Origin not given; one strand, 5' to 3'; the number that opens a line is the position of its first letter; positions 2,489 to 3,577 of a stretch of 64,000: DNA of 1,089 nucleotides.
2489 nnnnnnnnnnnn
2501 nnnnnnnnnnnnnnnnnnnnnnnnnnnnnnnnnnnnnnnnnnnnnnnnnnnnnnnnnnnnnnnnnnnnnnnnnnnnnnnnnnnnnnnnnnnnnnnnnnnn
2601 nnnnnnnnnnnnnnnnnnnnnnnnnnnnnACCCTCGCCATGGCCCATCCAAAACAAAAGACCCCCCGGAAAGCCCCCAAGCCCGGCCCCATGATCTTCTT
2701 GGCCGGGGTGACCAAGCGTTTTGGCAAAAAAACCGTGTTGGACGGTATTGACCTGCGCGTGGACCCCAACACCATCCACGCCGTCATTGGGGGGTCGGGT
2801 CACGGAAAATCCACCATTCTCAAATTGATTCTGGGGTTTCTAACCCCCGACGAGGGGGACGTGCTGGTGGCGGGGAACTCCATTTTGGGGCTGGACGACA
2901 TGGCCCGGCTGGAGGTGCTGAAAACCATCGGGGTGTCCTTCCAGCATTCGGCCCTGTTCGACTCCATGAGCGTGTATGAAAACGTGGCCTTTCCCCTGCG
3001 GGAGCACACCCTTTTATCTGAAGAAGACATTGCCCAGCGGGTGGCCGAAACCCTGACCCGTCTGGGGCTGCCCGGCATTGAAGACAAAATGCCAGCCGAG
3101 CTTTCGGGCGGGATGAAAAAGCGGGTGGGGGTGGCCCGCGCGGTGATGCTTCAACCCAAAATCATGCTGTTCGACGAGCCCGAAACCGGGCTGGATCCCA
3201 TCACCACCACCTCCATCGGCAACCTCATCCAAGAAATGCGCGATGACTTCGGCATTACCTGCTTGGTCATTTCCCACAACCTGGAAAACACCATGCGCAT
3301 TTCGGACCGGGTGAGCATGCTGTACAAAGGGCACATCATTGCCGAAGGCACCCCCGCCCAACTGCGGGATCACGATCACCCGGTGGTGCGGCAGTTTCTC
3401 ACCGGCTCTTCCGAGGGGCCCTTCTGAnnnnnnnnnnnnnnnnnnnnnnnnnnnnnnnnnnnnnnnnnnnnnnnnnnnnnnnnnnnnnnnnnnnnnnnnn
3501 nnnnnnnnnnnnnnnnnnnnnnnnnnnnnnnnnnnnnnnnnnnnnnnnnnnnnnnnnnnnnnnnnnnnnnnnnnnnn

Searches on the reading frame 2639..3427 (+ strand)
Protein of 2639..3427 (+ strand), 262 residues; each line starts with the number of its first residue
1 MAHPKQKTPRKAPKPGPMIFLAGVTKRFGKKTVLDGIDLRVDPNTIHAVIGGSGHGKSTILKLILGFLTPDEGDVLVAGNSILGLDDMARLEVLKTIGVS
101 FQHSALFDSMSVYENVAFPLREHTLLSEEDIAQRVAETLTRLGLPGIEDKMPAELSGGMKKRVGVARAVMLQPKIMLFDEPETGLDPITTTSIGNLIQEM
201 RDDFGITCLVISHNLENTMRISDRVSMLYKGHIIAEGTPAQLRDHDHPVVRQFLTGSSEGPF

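Call 42: find_encoding_contigs(protein=window:2639-3427:+, flank=10000, max_places=6)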
Protein window:2639-3427:+ (262 aa): 3 contigs read that carry it; 2 places shown.
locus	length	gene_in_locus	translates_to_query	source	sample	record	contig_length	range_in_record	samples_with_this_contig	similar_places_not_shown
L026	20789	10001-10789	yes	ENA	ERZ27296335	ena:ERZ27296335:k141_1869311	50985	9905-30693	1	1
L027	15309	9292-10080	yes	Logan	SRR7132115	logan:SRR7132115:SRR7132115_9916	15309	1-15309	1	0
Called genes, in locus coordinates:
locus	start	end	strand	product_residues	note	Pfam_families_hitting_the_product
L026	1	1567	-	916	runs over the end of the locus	PF00989:PAS, PF08448:PAS_4 (weak), PF13426:PAS_9, PF08447:PAS_3, PF08447:PAS_3, PF08447:PAS_3, PF02518:HATPase_c, PF00072:Response_reg, +4 more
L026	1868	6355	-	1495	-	PF02368:Big_2, PF26182:Ig_NUP210_5th (faint), PF26918:Ig_Eae (faint), PF02368:Big_2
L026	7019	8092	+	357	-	PF02374:ArsA_ATPase (weak), PF09140:MipZ, PF10609:ParA, PF13614:AAA_31, PF01656:CbiA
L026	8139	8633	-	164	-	PF00582:Usp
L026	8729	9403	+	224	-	PF18306:LDcluster4, PF03641:Lysine_decarbox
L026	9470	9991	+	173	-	PF00571:CBS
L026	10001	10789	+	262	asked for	PF00005:ABC_tran, PF13304:AAA_21 (faint)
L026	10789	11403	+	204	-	PF09335:VTT_dom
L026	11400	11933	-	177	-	-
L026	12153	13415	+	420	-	-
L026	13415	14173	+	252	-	PF01168:Ala_racemase_N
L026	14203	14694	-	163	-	-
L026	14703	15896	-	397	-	PF07238:PilZ (weak)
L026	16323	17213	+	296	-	PF03466:LysR_substrate (faint), PF12849:PBP_like_2, PF13531:SBP_bac_11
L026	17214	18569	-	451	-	PF07766:LETM1_RBD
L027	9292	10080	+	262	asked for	PF00005:ABC_tran, PF13304:AAA_21 (faint)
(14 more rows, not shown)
